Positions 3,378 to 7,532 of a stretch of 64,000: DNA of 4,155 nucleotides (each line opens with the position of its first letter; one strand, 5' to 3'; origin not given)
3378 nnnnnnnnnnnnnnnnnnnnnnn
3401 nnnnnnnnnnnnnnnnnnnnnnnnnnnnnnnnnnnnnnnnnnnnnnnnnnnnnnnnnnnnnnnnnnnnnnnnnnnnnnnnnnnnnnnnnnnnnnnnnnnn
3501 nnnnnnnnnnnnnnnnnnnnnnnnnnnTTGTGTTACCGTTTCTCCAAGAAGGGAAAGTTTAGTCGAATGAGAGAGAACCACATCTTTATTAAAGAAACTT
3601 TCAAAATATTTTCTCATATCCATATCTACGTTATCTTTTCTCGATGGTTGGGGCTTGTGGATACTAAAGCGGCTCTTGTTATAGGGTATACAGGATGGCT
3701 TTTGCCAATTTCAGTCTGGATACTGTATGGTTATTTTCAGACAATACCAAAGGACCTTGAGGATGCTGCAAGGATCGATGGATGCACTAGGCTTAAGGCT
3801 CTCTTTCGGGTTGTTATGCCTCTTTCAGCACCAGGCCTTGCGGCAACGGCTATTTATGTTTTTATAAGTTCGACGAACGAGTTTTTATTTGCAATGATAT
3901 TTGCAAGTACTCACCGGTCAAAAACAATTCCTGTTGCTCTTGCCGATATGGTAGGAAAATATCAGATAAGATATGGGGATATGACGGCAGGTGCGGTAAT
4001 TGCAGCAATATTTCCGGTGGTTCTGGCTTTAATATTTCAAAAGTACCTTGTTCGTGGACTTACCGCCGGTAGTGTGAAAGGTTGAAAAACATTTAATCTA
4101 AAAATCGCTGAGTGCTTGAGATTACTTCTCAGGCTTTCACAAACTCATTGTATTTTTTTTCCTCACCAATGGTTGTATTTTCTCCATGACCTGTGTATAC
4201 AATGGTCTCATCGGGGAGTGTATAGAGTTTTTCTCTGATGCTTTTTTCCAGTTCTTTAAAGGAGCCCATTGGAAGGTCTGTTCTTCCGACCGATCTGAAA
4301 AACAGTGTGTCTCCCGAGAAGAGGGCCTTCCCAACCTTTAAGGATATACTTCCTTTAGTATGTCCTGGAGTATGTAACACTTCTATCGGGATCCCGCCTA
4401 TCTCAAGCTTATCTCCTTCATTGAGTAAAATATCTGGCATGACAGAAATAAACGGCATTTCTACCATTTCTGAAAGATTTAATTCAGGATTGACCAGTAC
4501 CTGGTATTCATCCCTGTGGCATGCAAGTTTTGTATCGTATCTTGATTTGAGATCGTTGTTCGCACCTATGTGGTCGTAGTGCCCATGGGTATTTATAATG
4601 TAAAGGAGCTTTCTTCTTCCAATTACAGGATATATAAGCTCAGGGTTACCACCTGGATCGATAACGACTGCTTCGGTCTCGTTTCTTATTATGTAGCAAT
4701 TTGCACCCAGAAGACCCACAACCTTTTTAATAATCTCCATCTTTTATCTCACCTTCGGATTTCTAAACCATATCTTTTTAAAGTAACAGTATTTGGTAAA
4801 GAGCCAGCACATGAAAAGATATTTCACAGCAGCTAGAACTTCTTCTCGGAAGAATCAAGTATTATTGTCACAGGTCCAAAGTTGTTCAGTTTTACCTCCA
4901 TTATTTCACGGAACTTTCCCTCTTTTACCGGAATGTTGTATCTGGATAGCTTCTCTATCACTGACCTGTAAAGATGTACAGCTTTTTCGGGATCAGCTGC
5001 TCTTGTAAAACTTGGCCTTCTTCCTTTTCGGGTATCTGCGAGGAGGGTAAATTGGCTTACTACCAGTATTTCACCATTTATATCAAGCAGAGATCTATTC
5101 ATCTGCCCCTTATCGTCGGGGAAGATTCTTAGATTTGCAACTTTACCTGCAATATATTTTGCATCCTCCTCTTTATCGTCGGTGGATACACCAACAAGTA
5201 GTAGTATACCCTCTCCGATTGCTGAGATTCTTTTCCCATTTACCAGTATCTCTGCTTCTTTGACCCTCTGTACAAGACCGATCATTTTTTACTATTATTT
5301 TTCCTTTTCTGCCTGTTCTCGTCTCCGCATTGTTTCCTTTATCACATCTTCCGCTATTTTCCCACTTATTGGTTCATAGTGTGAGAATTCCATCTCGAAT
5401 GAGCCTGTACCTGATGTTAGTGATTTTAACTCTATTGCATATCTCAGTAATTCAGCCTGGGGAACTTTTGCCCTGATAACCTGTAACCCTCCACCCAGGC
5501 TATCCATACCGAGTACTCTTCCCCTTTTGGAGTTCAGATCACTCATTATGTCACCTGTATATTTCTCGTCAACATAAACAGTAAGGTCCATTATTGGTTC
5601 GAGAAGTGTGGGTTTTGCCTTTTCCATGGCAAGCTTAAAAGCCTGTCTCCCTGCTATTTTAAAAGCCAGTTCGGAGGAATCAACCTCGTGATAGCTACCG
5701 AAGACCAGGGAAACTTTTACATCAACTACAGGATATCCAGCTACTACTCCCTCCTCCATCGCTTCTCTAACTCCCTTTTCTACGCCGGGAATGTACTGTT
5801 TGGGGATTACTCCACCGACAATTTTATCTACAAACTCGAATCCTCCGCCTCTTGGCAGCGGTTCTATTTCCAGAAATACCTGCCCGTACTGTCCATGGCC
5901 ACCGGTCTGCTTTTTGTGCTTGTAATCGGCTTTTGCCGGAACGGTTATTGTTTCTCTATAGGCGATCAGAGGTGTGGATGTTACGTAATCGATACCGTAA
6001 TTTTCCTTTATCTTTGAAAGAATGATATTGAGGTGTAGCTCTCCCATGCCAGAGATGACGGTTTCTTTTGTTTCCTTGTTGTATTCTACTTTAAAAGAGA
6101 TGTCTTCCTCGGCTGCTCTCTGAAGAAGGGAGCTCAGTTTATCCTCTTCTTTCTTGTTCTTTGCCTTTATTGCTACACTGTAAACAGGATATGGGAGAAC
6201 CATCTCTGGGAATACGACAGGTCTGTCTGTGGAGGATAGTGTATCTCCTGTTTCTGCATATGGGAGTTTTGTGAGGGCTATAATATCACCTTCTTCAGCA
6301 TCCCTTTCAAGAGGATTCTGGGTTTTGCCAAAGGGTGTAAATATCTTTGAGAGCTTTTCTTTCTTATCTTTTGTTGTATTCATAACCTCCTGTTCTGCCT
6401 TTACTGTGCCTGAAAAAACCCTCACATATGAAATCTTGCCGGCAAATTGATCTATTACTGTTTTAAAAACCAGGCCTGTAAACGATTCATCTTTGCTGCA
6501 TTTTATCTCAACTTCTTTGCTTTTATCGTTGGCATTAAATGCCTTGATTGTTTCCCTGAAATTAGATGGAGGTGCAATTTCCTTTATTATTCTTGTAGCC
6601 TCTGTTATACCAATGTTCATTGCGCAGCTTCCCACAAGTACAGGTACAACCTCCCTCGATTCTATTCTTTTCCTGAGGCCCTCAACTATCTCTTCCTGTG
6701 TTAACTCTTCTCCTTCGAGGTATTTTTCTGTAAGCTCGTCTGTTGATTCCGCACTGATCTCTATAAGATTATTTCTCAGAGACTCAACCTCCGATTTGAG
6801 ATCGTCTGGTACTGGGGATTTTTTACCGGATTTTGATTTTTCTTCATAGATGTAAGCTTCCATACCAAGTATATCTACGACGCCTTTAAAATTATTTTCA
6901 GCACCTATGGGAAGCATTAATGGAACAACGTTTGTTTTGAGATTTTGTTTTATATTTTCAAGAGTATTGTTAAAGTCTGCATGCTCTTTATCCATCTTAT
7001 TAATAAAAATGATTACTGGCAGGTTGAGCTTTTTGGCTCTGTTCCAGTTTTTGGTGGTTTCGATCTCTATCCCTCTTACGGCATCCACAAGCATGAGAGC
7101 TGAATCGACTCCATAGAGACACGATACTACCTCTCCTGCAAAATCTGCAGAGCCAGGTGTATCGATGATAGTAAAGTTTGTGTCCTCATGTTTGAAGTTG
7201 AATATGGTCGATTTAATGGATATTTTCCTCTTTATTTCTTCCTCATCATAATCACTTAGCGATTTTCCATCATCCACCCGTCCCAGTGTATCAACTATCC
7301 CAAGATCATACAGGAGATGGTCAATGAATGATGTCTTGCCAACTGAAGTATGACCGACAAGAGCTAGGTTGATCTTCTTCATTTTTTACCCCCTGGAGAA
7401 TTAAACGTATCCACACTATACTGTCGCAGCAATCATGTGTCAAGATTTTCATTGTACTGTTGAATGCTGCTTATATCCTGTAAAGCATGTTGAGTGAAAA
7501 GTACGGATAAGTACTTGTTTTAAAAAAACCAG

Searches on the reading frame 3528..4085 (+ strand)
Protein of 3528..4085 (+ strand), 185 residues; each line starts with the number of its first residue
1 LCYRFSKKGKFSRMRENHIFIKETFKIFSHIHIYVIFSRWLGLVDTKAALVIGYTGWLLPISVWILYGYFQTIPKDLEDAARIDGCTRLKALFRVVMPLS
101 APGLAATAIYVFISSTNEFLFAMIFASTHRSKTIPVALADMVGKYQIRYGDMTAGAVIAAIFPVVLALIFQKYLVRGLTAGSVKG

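Call 10: search_protein_families(library=ncbifam, proteins=[window:3528-4085:+])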
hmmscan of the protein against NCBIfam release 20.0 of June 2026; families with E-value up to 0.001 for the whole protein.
window:3528-4085:+ (185 aa): 20 families
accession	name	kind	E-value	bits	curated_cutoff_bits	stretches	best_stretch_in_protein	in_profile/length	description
NF040932.1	ABC_arch_GlcU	equivalog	1.1e-29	104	340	1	39-180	125-266/272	glucose ABC transporter permease GlcU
NF008231.0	PRK10998.1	equivalog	1.8e-29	103.3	261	1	27-185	134-296/296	maltose ABC transporter permease MalG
NF008210.0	PRK10973.1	equivalog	1.1e-16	61.4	297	1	53-179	144-277/281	sn-glycerol-3-phosphate ABC transporter permease UgpE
TIGR02141.1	modB_ABC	equivalog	8.9e-12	45.1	182.6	1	41-148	72-183/208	molybdate ABC transporter permease subunit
TIGR01581.1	Mo_ABC_porter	hypoth_equivalog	2.9e-11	43.3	210.3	1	43-165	99-217/225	ABC transporter permease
NF011624.0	PRK15050.1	equivalog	4.9e-11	42.3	247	1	57-171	171-283/297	2-aminoethylphosphonate ABC transporter permease subunit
NF007044.0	PRK09497.1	equivalog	1.3e-10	41.2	348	1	33-173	136-271/285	spermidine/putrescine ABC transporter permease PotB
TIGR03226.1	PhnU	equivalog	6.8e-09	35.6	283.45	1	59-168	191-294/311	2-aminoethylphosphonate ABC transporter permease subunit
NF006939.0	PRK09421.1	equivalog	9.3e-09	35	262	1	59-176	105-222/230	molybdate ABC transporter permease subunit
NF043074.1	MMSYN1_0196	equivalog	1.6e-08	34.2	350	1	19-170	112-256/277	spermidine/putrescine ABC transporter permease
NF007047.0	PRK09500.1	equivalog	3e-06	27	326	1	26-169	108-247/257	spermidine/putrescine ABC transporter permease PotC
NF040931.1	ABC_arch_GlcT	equivalog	3.2e-06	27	360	1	40-169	135-263/278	glucose ABC transporter permease GlcT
NF008232.0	PRK10999.1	equivalog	3.6e-06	26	392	1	49-148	376-479/520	maltose ABC transporter permease MalF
NF007963.0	PRK10683.1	equivalog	4e-06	26.5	489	1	36-125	173-262/317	putrescine ABC transporter permease PotH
NF008208.0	PRK10971.1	equivalog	1.6e-05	24.5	415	1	29-170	130-261/277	sulfate/thiosulfate ABC transporter permease CysT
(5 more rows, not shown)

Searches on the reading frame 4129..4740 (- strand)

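Call 10: search_protein_families(library=ncbifam, proteins=[window:4129-4740:-])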
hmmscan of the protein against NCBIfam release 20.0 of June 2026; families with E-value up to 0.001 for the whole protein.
window:4129-4740:- (203 aa): 30 families (the best 25 are shown)
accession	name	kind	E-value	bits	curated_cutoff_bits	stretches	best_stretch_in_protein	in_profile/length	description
TIGR03413.1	GSH_gloB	equivalog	2.2e-24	86.2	200.8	1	15-185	12-164/248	hydroxyacylglutathione hydrolase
NF040641.1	bifunc_ST_SDO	equivalog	7.5e-23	81.1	625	1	46-188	203-345/423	bifunctional sulfur transferase/dioxygenase Blh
NF033105.1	bla_subclass_B3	equivalog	3.7e-16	59.2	240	1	45-134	62-153/257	subclass B3 metallo-beta-lactamase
NF007597.0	PRK10241.1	equivalog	2.9e-14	53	421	1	105-186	88-166/251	hydroxyacylglutathione hydrolase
NF012229.1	bla_class_B_core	domain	4.5e-14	52.8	100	1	17-134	19-136/139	metallo-beta-lactamase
NF012101.1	blaGOB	exception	2.4e-12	46.8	560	1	48-134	94-182/290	GOB family subclass B3 metallo-beta-lactamase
NF041804.1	MBL_fold_SolJ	exception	5.9e-12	45.2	350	1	9-188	14-181/224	solanimycin biosynthesis MBL-fold hydrolase SolJ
NF000457.2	blaPEDO-1_fam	exception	9.5e-11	41.7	550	1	47-135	93-183/286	PEDO-1 family subclass B3 metallo-beta-lactamase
NF000458.2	blaPEDO-2_fam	exception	2.8e-10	40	550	1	48-134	94-182/285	PEDO-2 family subclass B3 metallo-beta-lactamase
NF000454.2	blaCPS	exception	4.6e-09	36.4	620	1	49-134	95-182/290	CPS family subclass B3 metallo-beta-lactamase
NF000427.2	blaCAU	exception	8.2e-09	35.1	500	1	47-133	68-155/262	CAU/MBL1b family subclass B3 metallo-beta-lactamase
NF000455.2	blaESP-1_fam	exception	8.5e-09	35.3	600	1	49-134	95-182/290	ESP-1 family subclass B3 metallo-beta-lactamase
NF000405.1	HARLDQ_not_B3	exception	1.6e-08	34.5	350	1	44-136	78-171/267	HARLDQ motif MBL-fold protein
NF045699.1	AHLLactAiiA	equivalog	3.1e-08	33.1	375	1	44-188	95-239/251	quorum-quenching N-acyl homoserine lactonase AiiA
NF012140.0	blaBJP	exception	6.4e-08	31.7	600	1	45-136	94-186/294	BJP family subclass B3 metallo-beta-lactamase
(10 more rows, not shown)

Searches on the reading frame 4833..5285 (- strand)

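Call 10: search_protein_families(library=ncbifam, proteins=[window:4833-5285:-])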
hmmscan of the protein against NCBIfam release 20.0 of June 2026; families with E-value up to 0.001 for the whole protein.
window:4833-5285:- (150 aa): 1 family
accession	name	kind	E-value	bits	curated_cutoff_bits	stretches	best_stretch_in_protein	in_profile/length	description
TIGR00256.1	TIGR00256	equivalog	1.7e-52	177.8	101.5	1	1-145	1-145/146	D-aminoacyl-tRNA deacylase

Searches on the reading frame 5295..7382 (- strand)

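Call 10: search_protein_families(library=ncbifam, proteins=[window:5295-7382:-])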
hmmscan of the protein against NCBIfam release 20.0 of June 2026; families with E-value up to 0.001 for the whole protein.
window:5295-7382:- (695 aa): 34 families (the best 25 are shown)
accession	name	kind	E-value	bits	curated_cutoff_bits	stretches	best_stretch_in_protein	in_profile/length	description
NF009381.0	PRK12740.1-5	subfamily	1.7e-261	869.6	583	1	5-688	11-689/692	elongation factor G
TIGR00484.1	EF-G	equivalog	7.2e-203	675.5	659.4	1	4-683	11-688/691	elongation factor G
NF009891.0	PRK13351.1-1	equivalog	1.7e-196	654.8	597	1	5-684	11-677/681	elongation factor G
NF009377.1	PRK12740.1-1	equivalog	5.9e-188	626.5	890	1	5-680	15-698/700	elongation factor G-like protein EF-G2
NF009379.0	PRK12740.1-3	equivalog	8.4e-172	573.2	513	1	5-684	10-670/674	elongation factor G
NF058620.1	EFG2_Bacteroid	exception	7.2e-170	566.8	1000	2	5-509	11-508/717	elongation factor G2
NF012153.1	tet_protect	equivalog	3.3e-94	316.3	775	1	4-669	1-614/614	tetracycline resistance ribosomal protection protein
TIGR00490.1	aEF-2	equivalog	2.8e-75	253.8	738.45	3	288-510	277-495/720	elongation factor EF-2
NF033148.1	tet_protect_M_W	exception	6.5e-65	219.7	1100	2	211-676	179-617/639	TetM/TetW/TetO/TetS family tetracycline resistance ribosomal protection protein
NF000120.3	47473_otr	exception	4.3e-62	210.6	900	1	2-662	1-606/608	tetracycline resistance ribosomal protection protein Otr(A)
NF001964.0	PRK00741.1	equivalog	4.3e-61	206.9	473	1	3-470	12-464/529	peptide chain release factor 3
TIGR01394.1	TypA_BipA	equivalog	2.7e-55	187.8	757.3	3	5-144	3-140/594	translational GTPase TypA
NF012155.1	tet_protect_M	exception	7.1e-52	176.5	1420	2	1-153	1-153/639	tetracycline resistance ribosomal protection protein Tet(M)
TIGR00503.1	prfC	equivalog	1.7e-48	165.3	466.95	1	2-467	10-460/527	peptide chain release factor 3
NF012154.0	tet_protect_Q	exception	1.1e-45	156.1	1425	2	1-155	1-155/638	tetracycline resistance ribosomal protection protein Tet(Q)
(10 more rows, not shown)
